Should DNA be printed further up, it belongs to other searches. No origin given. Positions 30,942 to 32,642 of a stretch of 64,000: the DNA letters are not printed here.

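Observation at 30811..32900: AT-rich single-gene cassette (466-aa PD-(D/E)xK-like protein) bracketed by inverted repeats of about 230 and 280 bp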

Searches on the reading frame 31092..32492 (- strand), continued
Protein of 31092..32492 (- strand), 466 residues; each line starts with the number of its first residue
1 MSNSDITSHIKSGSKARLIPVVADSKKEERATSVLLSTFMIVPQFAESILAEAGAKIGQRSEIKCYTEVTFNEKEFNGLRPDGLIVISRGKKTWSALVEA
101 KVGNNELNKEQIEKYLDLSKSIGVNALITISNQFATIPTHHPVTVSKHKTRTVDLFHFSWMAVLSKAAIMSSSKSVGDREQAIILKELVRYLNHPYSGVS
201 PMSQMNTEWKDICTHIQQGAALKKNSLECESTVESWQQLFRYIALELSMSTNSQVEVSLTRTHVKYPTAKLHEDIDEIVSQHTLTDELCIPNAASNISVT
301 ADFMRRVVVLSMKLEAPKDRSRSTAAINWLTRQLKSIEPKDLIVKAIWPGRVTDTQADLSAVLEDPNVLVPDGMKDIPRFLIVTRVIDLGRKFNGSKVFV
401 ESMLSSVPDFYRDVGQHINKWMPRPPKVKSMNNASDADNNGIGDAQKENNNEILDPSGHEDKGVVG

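Call 37: fold_search(model_id=the predicted structure, library=pdb)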
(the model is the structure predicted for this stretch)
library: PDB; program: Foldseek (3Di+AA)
matches with E <= 10: 1022; with E <= 0.001: 0
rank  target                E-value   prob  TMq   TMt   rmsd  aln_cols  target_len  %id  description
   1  4f0p_C                2.0e-03  0.96  0.18  0.18  11.1       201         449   13  MspJI Restriction Endonuclease - P31 Form (released 2012-08-08)
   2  7e8r                  4.3e-03  0.97  0.19  0.24  10.4       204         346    9  EcoT38I restriction endonuclease (released 2022-03-02)
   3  8em1_B                7.6e-03  0.63  0.15  0.15  21.9       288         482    8  Type IIS Restriction Endonuclease PaqCI, DNA Unbound (released 2023-03-22)
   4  7edb_A                8.0e-03  0.98  0.20  0.25   8.9       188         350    9  EcoT38I restriction endonuclease complexed with DNA (released 2022-03-16)
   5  5xfm_B                1.5e-02  0.10  0.11  0.09  18.7       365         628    8  Crystal structure of beta-arabinopyranosidase (released 2018-02-28)
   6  2bam_B                4.0e-02  0.96  0.13  0.26   6.6        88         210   14  RESTRICTION ENDONUCLEASE BAMHI COMPLEX WITH DNA AND CALCIUM IONS (PRE-REACTIVE COMPLEX). (released 1999-10-31)
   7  8k7v_B                5.9e-02  0.04  0.09  0.07  18.8       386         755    9  the alpha-galactosidase 5 with inhibitor ABP2 (released 2024-07-31)
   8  4ojv                  9.2e-02  0.12  0.10  0.12  18.1       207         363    8  Crystal structure of unliganded yeast PDE1 (released 2014-12-03)
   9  6awe                  1.1e-01  0.25  0.12  0.17  12.2       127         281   11  Crystal Structure of Purine Nucleoside Phosphorylase Isoform 2 from Schistosoma mansoni in complex with 2-fluoro-6-(2-py (released 2018-09-12)
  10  3bam_B                1.2e-01  0.85  0.12  0.25   7.0        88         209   10  RESTRICTION ENDONUCLEASE BAMHI COMPLEX WITH DNA AND MANGANESE IONS (POST-REACTIVE COMPLEX) (released 1999-01-13)
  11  2p8t                  1.2e-01  0.10  0.10  0.18  14.5       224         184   10  Hypothetical protein PH0730 from Pyrococcus horikoshii OT3 (released 2007-04-24)
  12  8trw_A                1.4e-01  0.30  0.11  0.17  17.4       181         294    9  Structure of human LIAS (released 2025-06-11)
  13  3bam_A                1.4e-01  0.82  0.12  0.25   7.0        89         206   10  RESTRICTION ENDONUCLEASE BAMHI COMPLEX WITH DNA AND MANGANESE IONS (POST-REACTIVE COMPLEX) (released 1999-01-13)
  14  1bam                  1.5e-01  0.41  0.12  0.24   8.7       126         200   10  STRUCTURE OF RESTRICTION ENDONUCLEASE BAMHI PHASED AT 1.95 ANGSTROMS RESOLUTION BY MAD ANALYSIS (released 1995-02-27)
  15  7u7h_A                1.6e-01  0.08  0.11  0.12  20.2       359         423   10  Cysteate acyl-ACP transferase from Alistipes finegoldii (released 2023-01-18)
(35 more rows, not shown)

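Call 38: fold_search(model_id=the predicted structure, library=viral)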
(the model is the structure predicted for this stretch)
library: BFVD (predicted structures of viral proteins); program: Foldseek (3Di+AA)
matches with E <= 10: 541; with E <= 0.001: 1
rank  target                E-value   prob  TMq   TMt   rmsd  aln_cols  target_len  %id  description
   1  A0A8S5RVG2            1.8e-04  1.00  0.25  0.52   5.2       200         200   12  PD-(D/E)XK nuclease superfamily protein [Siphoviridae sp. ctHip2]
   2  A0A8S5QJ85            2.2e-03  0.72  0.18  0.26  17.3       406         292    9  Restriction endonuclease [Siphoviridae sp. ctezl47]
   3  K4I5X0                2.9e-03  0.93  0.17  0.32  11.2       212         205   10  Uncharacterized protein [Salmonella phage STML-198]
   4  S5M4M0                3.6e-03  1.00  0.20  0.31   9.4       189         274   13  Uncharacterized protein [Bacillus phage JL]
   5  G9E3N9                3.8e-03  0.54  0.14  0.17  19.4       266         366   10  (no name in the UniProt tables at hand)
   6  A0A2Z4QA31            4.5e-03  0.89  0.14  0.25  11.8       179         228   13  (no name in the UniProt tables at hand)
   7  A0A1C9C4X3            5.3e-03  0.66  0.15  0.14  28.3       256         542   13  Uncharacterized protein [Heterosigma akashiwo virus 01]
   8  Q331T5                5.9e-03  0.96  0.17  0.30   7.8       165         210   11  (no name in the UniProt tables at hand)
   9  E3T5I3                5.9e-03  0.54  0.14  0.16  33.4       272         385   15  Restriction endonuclease type IV Mrr domain-containing protein [Cafeteria roenbergensis virus (strain BV-PW1)]
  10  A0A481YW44            6.6e-03  0.97  0.11  0.21   4.3        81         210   14  DNA-directed RNA polymerase subunit 5 [Marseillevirus LCMAC201]
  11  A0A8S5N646            7.8e-03  0.99  0.24  0.33  13.5       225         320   16  PD-(D/E)XK nuclease superfamily protein [Myoviridae sp. ct8ME27]
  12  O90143                8.8e-03  0.11  0.12  0.10  22.6       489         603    8  DNA-directed DNA polymerase (Fragment) [Spodoptera litura multicapsid nucleopolyhedrovirus]
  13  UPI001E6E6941         9.8e-03  0.08  0.11  0.07  22.4       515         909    7  (no name look-up for this kind of identifier)
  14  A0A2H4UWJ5            1.2e-02  0.23  0.14  0.14  15.8       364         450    8  Uncharacterized protein [Bodo saltans virus]
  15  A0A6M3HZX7            1.3e-02  0.93  0.14  0.43   6.3       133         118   15  (no name in the UniProt tables at hand)
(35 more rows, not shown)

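Call 40: find_related_loci(query=window:31092-32492:-, collection=metagenome_contigs, flank=4000)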
Query window:31092-32492:- (466 aa) in metagenome_contigs; peptide patterns used: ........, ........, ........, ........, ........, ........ (x = any residue, [..] = any of these).
137 stretches matched a pattern; 37 encode a relative of the query (tblastn E <= 1e-3); 37 distinct loci.
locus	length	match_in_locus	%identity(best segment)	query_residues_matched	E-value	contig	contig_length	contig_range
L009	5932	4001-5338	50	5-453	7e-154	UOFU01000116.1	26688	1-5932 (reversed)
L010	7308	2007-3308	52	3-435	1e-153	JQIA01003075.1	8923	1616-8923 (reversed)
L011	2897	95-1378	53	3-429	2e-161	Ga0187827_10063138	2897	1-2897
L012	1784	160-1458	52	4-435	3e-166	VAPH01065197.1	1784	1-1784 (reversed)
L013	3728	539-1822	52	3-429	4e-158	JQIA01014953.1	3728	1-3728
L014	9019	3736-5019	53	3-429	2e-152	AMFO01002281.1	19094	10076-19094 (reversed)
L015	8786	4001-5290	52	1-429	1e-151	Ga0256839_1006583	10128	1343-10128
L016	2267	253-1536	52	3-429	1e-160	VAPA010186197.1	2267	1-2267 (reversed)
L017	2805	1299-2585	51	4-431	2e-158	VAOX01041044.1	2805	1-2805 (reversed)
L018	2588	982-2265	52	5-431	1e-158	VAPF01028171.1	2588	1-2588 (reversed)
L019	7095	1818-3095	50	5-429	5e-149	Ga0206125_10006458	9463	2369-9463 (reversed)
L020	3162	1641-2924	50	3-429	8e-154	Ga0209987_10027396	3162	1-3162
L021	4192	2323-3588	50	1-422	9e-150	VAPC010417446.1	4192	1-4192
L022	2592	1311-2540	51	3-411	1e-153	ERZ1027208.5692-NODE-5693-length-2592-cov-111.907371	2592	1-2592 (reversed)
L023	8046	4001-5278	53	5-429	2e-143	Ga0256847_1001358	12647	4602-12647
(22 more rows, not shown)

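Call 43: find_related_loci(query=A3, collection=genome_contigs, flank=5000)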
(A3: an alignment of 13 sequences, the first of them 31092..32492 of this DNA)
Query A3 (466 aa) in genome_contigs; peptide patterns used: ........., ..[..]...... (x = any residue, [..] = any of these).
59 stretches matched a pattern; 40 encode a relative of the query (tblastn E <= 1e-3); 40 distinct loci.
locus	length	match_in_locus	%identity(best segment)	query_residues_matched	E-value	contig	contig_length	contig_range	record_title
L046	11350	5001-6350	61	1-453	0e+0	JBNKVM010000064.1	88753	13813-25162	MAG: Thiohalomonadaceae bacterium isolate A1A2.bin.19.orig k141_2880386, whole genome shotgun sequence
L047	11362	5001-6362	61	1-457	0e+0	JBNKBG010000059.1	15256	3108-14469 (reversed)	MAG: Thiohalomonadaceae bacterium isolate F2.bin.13.strict NODE_59_length_15256_cov_11.356413, whole genome shotgun sequ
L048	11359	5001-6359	60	1-455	0e+0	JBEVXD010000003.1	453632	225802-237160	MAG: Candidatus Thiodiazotropha sp. DIVDIV c_000000000003, whole genome shotgun sequence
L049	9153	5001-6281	55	1-427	2e-165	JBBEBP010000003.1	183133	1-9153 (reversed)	MAG: Pseudohongiellaceae bacterium isolate LejiaF_61_88 Lejia_F_109_length_183133_cov_55, whole genome shotgun sequence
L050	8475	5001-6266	55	1-422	7e-163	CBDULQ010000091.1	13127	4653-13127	MAG TPA_asm: uncultured Gammaproteobacteria bacterium isolate SRR18550247_metabat2_13 genome assembly, contig: ERZ250748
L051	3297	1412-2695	53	3-429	6e-160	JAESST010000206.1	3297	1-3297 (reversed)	MAG: Flavobacteriales bacterium isolate NORP294 CoAssembly_1748467, whole genome shotgun sequence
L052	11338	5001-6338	50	5-453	3e-152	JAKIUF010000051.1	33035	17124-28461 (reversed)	MAG: Gammaproteobacteria bacterium isolate D100SM.bin.11 NODE_600_length_33035_cov_5.752279, whole genome shotgun sequen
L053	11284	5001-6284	51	3-429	5e-152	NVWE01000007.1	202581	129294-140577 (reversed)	MAG: Cellvibrionales bacterium isolate NORP45 Contig_source1383C_160, whole genome shotgun sequence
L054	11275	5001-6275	51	3-426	2e-151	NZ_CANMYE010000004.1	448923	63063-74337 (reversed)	Uncultured Pseudoteredinibacter sp. isolate 4-665-3Z.fasta NODE_4, whole genome shotgun sequence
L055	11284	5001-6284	51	3-429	7e-151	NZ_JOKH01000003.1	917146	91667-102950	Endozoicomonas numazuensis strain DSM 25634 scaffold00003, whole genome shotgun sequence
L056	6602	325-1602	51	5-429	3e-150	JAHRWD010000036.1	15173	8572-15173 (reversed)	MAG: Pseudomonadales bacterium isolate DC_out148 k91_2302762, whole genome shotgun sequence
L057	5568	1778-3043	50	1-422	1e-147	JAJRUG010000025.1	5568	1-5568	MAG: Gammaproteobacteria bacterium isolate Dive96_bin10.163 k141_868603, whole genome shotgun sequence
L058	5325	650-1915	50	1-422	6e-147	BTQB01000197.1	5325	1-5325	MAG: Anaerolineae bacterium BMS9Abin02 DNA, NODE_6673_length_5325, whole genome shotgun sequence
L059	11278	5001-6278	51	6-429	4e-145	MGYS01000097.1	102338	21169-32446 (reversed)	MAG: Gammaproteobacteria bacterium RIFCSPLOWO2_02_FULL_57_10 rifcsplowo2_02_scaffold_831, whole genome shotgun sequence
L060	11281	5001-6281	51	5-429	1e-144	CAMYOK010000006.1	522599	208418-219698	MAG: uncultured Pseudomonadales bacterium isolate Biocath_Gamma_028 genome assembly, contig: k127_15265, whole genome sh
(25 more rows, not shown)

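Call 47: search_dna_similar(query=window:31092-32492:-, collection=plasmids, mode=protein, max_rows=25)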
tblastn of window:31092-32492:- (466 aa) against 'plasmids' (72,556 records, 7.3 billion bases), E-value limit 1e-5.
Records with a match: 11; places in all: 11; records where one place covers at least 80% of the query: 11.
Best place of each record, by identity: <60% 11.
By first word of the organism name: Streptomyces 6; Rhodococcus 5.
By predicted mobility (MOB-suite, as given by PLSDB): non-mobilizable 7; mobilizable 4.
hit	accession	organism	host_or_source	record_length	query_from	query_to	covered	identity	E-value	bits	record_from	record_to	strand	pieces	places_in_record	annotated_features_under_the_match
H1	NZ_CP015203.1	Rhodococcus sp. 008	Skate,bacterial culture,renal tissue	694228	16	439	91%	30.6%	1e-51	195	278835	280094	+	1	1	TerD family protein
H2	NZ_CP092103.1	Rhodococcus qingshengii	soil,petroleum-contaminated soil, ...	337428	16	439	91%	30.2%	5e-52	196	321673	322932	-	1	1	TerD family protein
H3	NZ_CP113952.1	Rhodococcus sp. JS3073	culture,soil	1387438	16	439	91%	30.0%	8e-53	198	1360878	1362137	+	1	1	record has no annotation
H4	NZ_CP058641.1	Rhodococcus sp. ZPP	cell culture,soil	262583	16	441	91%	29.1%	7e-50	190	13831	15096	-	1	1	TerD family protein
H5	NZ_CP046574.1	Rhodococcus sp. WAY2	cell culture,bacterial consortium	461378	16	441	91%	29.1%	7e-50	190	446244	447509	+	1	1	TerD family protein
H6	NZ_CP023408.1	Streptomyces fungicidicus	Pig,cell culture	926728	15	447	93%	28.2%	1e-36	150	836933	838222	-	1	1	TerD family protein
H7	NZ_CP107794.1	Streptomyces clavifer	-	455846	16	462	96%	27.2%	9e-38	154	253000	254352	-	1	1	TerD family protein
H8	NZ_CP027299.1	Streptomyces sp. SGAir0924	whole organism,air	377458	16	449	93%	27.7%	2e-36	150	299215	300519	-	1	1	TerD family protein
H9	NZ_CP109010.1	Streptomyces sp. NBC_00690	-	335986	16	427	88%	28.4%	3e-37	152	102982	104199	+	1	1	TerD family protein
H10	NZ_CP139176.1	Streptomyces sp. CL7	soild,microorganism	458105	16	419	87%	28.1%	9e-37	151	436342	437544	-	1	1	TerD family protein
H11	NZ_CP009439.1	Streptomyces glaucescens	soil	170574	12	419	88%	27.5%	2e-35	147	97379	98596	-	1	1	TerD family protein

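Call 48: search_dna_similar(query=window:31092-32492:-, collection=phages, mode=protein, max_rows=15)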
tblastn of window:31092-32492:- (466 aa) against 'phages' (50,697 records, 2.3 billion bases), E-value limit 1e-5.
No match.

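Call 52: get_annotated_region(hit=H1, flank=5000)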
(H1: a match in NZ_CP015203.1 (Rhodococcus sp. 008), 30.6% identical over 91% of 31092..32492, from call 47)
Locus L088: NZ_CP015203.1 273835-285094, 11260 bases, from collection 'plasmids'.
description: Rhodococcus sp. 008 plasmid pR8L1, complete sequence
organism: Rhodococcus sp. 008 (NCBI taxid 1723645)
taxonomy: Bacteria; Actinomycetota; Actinomycetes; Mycobacteriales; Nocardiaceae; Rhodococcus; Rhodococcus sp. 008
host: -; source: Skate,bacterial culture,renal tissue; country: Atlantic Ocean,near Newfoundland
typing (MOB-suite, as given by PLSDB): mobilizable; relaxase MOBP
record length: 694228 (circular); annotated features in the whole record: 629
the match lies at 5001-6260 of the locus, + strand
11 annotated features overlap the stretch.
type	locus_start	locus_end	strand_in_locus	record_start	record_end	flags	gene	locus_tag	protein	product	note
CDS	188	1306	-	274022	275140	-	-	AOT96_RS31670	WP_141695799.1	hypothetical protein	-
CDS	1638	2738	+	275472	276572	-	-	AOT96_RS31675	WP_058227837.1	hypothetical protein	-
CDS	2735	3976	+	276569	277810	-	-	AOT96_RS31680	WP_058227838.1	hypothetical protein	-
CDS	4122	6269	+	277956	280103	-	-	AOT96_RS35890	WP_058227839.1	TerD family protein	GO:0006950 - response to stress [Evidence IEA]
CDS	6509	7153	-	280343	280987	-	-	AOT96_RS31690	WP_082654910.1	RES family NAD+ phosphorylase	-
CDS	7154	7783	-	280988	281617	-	-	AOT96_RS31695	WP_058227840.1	helix-turn-helix domain-containing protein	-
CDS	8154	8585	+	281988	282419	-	-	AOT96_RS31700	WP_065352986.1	hypothetical protein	-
CDS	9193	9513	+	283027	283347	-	-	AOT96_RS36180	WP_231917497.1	hypothetical protein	-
CDS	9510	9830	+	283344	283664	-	-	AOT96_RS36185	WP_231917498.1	hypothetical protein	-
CDS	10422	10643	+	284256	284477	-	-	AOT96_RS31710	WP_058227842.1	hypothetical protein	-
CDS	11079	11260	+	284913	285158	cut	-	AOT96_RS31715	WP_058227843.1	hypothetical protein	-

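Call 104: search_protein_families(library=padloc, alignment_id=A8, max_evalue=0.00001)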
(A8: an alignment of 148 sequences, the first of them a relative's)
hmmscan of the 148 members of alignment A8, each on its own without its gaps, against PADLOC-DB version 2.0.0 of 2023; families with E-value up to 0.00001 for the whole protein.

A. member 1, L001:4651-5190:- (179 aa): 0 families

B. families by the number of members that match (of 148 scanned): 277 families (the first 25 are shown)
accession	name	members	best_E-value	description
PDLC04135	mad3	3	8.1e-35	mads_3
PDLC02980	AriA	3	5.3e-15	-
PDLC02335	AbiLi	3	4.7e-11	AbiLi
PDLC03878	NsnB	3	1.7e-09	-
PDLC02914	ATPase-Toprim_I-B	2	5.9e-156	-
PDLC02979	AriA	2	6.8e-25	-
PDLC00271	PtuA1|PtuA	2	6.6e-13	AAA ATPase domain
PDLC00278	PtuA1|PtuA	2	2.4e-11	AAA ATPase domain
PDLC04176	HEC-01A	2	1e-10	-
PDLC04541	PDC-M25A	2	1.3e-10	-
PDLC02915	ATPase-Toprim_I-B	2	8.5e-10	-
PDLC00305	PtuA1|PtuA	2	3.1e-09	AAA ATPase domain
PDLC04164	AriA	2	4.2e-09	-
PDLC04389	PDC-M07A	2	3.7e-07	-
PDLC02336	AbiLi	2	8.2e-07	AbiLi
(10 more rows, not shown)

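Call 105: search_protein_families(library=pfam, alignment_id=A8, max_evalue=0.00001)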
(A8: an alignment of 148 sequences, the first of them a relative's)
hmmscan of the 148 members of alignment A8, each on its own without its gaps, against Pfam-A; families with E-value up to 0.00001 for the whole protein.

A. member 1, L001:4651-5190:- (179 aa): 1 family
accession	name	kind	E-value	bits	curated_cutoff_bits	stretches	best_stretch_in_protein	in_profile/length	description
PF02599.21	CsrA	-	2.5e-11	43.8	27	1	140-169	20-49/53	Global regulator protein family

B. families by the number of members that match (of 148 scanned): 164 families (the first 25 are shown)
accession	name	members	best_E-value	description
PF00520.37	Ion_trans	4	1.9e-42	Ion transport protein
PF07885.22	Ion_trans_2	4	9.7e-18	Ion channel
PF01266.30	DAO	3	1.3e-73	FAD dependent oxidoreductase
PF00589.27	Phage_integrase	3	6.8e-19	Phage integrase family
PF13304.12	AAA_21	3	4e-15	AAA domain, putative AbiEii toxin, Type IV TA system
PF00890.30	FAD_binding_2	3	2.2e-12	FAD binding domain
PF07963.17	N_methyl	3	1.3e-09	Prokaryotic N-terminal methylation motif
PF01925.25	TauE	2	4.2e-52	Sulfite exporter TauE/SafE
PF00805.28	Pentapeptide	2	8.1e-51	Pentapeptide repeats (8 copies)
PF13175.12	AAA_15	2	2.6e-24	AAA ATPase domain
PF00665.32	rve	2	1.3e-23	Integrase core domain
PF13599.13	Pentapeptide_4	2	3.9e-22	Pentapeptide repeat region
PF00583.31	Acetyltransf_1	2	2.5e-19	Acetyltransferase (GNAT) family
PF17113.10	AmpE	2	2.2e-17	Regulatory signalling modulator protein AmpE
PF13576.12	Pentapeptide_3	2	1.3e-16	Pentapeptide repeats (9 copies)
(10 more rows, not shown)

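Call 108: search_protein_families(library=pfam, proteins=[L088:4122-6269:+], max_evalue=0.01)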
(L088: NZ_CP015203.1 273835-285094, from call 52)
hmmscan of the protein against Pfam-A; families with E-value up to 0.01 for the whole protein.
L088:4122-6269:+ (715 aa): 1 family
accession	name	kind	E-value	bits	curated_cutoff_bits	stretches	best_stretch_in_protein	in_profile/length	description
PF02342.23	TerD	-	1.1e-40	139.5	25.3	1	6-171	5-187/187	TerD domain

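Call 110: search_protein_families(library=pfam, proteins=[P0263, P0215, P0205, P0130, P0238, P0196, P0190, P0199, P0029, P0239], max_evalue=0.001)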
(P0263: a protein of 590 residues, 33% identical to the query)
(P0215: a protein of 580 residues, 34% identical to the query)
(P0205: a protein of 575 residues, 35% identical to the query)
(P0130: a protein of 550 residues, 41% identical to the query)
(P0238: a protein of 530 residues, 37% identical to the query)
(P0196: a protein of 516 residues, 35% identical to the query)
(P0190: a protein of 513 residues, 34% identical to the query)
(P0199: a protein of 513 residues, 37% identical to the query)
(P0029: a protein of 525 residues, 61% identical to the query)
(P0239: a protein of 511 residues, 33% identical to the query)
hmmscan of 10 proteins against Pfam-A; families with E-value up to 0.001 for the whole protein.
P0263 (590 aa): 0 families

P0215 (580 aa): 0 families

P0205 (575 aa): 0 families

P0130 (550 aa): 2 families
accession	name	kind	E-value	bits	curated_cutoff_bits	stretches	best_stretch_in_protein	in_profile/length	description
PF14237.11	GYF_2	-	1.4e-06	28.4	25.8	1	502-547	2-47/50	GYF domain 2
PF25531.1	GYF_ATXR3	-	0.00069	20.3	27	0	500-543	3-46/48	Histone-lysine N-methyltransferase ATXR3, GYF domain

P0238 (530 aa): 0 families

P0196 (516 aa): 0 families

P0190 (513 aa): 0 families

P0199 (513 aa): 0 families

P0029 (525 aa): 0 families

P0239 (511 aa): 0 families
